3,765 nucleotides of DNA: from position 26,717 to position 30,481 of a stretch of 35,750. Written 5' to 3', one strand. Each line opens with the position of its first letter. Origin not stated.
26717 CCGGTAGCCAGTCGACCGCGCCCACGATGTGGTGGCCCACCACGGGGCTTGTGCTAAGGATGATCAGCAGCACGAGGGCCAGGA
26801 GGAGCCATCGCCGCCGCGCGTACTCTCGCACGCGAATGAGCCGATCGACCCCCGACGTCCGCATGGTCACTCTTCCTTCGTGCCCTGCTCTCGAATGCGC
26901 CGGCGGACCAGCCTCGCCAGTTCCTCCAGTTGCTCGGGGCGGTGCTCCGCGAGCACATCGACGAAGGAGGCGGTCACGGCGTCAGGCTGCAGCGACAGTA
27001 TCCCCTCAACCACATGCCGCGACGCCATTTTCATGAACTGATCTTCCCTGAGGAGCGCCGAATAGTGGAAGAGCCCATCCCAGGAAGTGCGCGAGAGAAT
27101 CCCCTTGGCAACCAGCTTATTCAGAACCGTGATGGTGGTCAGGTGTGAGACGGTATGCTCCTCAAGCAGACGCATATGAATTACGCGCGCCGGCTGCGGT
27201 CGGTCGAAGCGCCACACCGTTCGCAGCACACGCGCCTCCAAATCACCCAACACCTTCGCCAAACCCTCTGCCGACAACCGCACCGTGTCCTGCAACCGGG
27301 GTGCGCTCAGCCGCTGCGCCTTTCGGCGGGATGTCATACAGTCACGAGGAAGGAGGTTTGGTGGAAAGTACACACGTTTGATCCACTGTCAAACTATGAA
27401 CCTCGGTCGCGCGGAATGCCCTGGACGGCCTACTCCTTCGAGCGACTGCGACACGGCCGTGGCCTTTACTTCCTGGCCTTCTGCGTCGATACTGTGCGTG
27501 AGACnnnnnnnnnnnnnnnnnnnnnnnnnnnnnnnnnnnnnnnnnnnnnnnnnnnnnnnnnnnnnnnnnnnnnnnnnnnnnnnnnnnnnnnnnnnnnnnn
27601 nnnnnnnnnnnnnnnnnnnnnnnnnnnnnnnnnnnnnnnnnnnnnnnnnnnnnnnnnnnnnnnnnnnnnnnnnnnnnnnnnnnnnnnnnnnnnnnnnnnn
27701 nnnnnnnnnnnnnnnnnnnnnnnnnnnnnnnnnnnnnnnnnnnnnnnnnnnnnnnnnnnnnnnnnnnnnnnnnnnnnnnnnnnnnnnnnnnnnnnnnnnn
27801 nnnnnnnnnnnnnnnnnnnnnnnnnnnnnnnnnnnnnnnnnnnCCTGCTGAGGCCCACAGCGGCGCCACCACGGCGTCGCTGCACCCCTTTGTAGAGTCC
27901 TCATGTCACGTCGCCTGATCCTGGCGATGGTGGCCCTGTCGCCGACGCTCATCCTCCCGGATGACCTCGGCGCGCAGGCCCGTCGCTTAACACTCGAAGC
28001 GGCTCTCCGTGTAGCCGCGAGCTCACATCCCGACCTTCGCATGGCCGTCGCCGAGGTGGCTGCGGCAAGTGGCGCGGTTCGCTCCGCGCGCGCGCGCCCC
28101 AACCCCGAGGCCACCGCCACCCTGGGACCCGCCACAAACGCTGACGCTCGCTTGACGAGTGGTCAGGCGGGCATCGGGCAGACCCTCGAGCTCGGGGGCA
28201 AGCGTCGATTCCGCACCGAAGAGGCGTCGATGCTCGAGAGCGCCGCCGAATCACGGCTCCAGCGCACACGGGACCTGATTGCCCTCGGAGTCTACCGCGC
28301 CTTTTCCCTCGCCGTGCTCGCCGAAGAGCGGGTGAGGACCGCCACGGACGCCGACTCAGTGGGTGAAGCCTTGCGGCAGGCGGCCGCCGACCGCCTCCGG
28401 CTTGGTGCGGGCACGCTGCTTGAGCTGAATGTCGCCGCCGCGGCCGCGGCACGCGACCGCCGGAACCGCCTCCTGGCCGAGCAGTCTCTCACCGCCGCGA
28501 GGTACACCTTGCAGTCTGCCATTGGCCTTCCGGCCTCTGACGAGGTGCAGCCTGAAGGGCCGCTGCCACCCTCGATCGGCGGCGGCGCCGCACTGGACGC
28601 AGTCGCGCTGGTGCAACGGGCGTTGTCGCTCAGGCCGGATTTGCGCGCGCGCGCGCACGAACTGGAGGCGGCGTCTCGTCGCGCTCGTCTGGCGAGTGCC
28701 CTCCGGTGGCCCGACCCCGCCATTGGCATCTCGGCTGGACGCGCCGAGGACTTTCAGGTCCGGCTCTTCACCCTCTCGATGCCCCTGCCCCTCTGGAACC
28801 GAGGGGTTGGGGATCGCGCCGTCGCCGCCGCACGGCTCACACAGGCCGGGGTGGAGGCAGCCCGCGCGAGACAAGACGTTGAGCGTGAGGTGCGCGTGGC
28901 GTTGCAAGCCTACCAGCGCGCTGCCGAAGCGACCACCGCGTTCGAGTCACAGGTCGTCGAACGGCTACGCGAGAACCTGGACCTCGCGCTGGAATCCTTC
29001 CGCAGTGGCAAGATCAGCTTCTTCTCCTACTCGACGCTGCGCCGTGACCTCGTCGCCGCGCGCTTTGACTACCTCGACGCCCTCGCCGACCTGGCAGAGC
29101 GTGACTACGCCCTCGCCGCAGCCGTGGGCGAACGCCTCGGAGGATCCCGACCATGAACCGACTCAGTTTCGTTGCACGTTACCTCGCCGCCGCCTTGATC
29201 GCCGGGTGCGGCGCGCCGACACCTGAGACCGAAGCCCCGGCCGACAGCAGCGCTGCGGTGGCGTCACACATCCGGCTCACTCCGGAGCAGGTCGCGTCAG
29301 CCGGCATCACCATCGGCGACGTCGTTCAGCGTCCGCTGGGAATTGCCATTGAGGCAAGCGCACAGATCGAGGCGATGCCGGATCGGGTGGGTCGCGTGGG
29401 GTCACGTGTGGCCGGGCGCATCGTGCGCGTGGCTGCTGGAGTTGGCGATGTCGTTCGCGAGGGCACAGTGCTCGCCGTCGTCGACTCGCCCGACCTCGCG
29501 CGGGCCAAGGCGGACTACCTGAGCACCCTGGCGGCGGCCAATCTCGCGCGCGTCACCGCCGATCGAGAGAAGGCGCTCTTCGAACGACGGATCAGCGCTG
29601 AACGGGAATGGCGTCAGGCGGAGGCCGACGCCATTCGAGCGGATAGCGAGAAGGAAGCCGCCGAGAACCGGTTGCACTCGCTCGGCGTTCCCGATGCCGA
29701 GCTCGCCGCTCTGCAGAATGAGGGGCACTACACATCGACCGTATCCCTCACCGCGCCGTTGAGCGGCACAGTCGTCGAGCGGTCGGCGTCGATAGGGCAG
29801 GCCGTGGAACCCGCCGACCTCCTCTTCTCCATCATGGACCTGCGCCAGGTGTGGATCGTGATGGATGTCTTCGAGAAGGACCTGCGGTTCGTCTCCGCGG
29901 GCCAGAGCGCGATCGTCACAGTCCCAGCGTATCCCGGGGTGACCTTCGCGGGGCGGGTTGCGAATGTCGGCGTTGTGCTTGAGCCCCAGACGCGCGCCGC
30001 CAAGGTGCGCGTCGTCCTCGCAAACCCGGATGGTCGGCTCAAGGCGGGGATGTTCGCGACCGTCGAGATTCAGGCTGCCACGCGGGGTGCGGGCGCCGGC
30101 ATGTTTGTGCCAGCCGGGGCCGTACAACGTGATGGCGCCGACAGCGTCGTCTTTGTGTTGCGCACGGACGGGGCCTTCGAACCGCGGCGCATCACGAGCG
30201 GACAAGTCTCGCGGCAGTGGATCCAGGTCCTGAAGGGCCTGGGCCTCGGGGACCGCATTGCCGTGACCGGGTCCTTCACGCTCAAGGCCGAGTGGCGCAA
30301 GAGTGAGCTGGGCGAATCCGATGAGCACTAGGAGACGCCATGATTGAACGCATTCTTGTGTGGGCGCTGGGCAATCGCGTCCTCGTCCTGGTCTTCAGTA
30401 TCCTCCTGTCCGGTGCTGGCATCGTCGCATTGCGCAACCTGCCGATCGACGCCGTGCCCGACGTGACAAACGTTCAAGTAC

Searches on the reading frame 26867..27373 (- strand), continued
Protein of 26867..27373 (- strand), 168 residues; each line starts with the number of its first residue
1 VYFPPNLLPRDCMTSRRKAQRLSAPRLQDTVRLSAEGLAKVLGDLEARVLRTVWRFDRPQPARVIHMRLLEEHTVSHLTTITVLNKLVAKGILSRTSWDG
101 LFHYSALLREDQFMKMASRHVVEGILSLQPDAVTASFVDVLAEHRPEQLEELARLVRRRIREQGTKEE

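Call 77: search_protein_families(library=ncbifam, proteins=[window:26867-27337:-], max_evalue=0.01)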
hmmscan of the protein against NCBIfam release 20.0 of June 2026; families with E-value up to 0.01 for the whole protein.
window:26867-27337:- (156 aa): 2 families
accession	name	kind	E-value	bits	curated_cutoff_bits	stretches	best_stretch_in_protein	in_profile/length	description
TIGR02698.1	CopY_TcrY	equivalog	1.6e-07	31.6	121.95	1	32-128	4-99/130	CopY/TcrY family copper transport repressor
NF000244.1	MecI_of_mecC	exception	0.0093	15.9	250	0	36-143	14-119/125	mecC-type methicillin resistance repressor MecI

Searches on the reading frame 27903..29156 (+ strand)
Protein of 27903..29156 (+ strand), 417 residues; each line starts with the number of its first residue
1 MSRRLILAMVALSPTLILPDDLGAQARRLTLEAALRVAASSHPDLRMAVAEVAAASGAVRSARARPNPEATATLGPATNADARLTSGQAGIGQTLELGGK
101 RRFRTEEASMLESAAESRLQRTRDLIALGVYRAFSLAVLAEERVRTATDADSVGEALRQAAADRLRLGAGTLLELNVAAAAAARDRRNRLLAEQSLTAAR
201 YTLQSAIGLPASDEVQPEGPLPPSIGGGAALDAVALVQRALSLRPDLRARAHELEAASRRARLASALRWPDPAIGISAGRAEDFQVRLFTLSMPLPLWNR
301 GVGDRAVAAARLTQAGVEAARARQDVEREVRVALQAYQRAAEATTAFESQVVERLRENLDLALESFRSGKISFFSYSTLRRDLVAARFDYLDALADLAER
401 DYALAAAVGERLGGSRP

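Call 8: search_protein_families(library=pfam, proteins=[window:27903-29156:+], max_evalue=0.01)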
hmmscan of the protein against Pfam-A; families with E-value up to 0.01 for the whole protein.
window:27903-29156:+ (417 aa): 1 family
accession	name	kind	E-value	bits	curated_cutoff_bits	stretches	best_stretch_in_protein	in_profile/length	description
PF02321.23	OEP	-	2.1e-35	122.6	22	2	236-409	4-187/187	Outer membrane efflux protein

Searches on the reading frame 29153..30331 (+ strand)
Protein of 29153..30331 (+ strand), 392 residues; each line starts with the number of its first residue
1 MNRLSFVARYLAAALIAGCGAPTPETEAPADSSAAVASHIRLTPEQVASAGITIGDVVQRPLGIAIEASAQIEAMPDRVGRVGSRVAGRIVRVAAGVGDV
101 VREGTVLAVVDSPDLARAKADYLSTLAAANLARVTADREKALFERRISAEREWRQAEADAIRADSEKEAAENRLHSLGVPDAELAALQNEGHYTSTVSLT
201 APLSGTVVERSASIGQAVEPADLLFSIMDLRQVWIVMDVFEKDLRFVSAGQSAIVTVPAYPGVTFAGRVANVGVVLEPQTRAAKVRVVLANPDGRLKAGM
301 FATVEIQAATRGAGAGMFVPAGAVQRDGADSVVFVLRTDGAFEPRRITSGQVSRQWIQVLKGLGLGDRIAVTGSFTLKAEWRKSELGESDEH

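Call 8: search_protein_families(library=pfam, proteins=[window:29153-30331:+], max_evalue=0.01)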
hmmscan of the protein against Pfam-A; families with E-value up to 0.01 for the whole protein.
window:29153-30331:+ (392 aa): 4 families
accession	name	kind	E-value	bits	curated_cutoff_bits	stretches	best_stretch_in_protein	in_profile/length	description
PF16576.10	HlyD_D23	-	9.4e-58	195.4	30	1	65-302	5-214/214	Barrel-sandwich domain of CusB or HlyD membrane-fusion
PF13437.12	HlyD_3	-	3.5e-20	73.2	22.2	1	199-299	2-106/106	HlyD family secretion protein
PF00364.28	Biotin_lipoyl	-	0.00093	19.4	22.1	0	82-109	45-72/73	Biotin-requiring enzyme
PF13533.13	Biotin_lipoyl_2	-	0.003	17.8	29.8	1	84-111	5-32/32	Biotin-lipoyl like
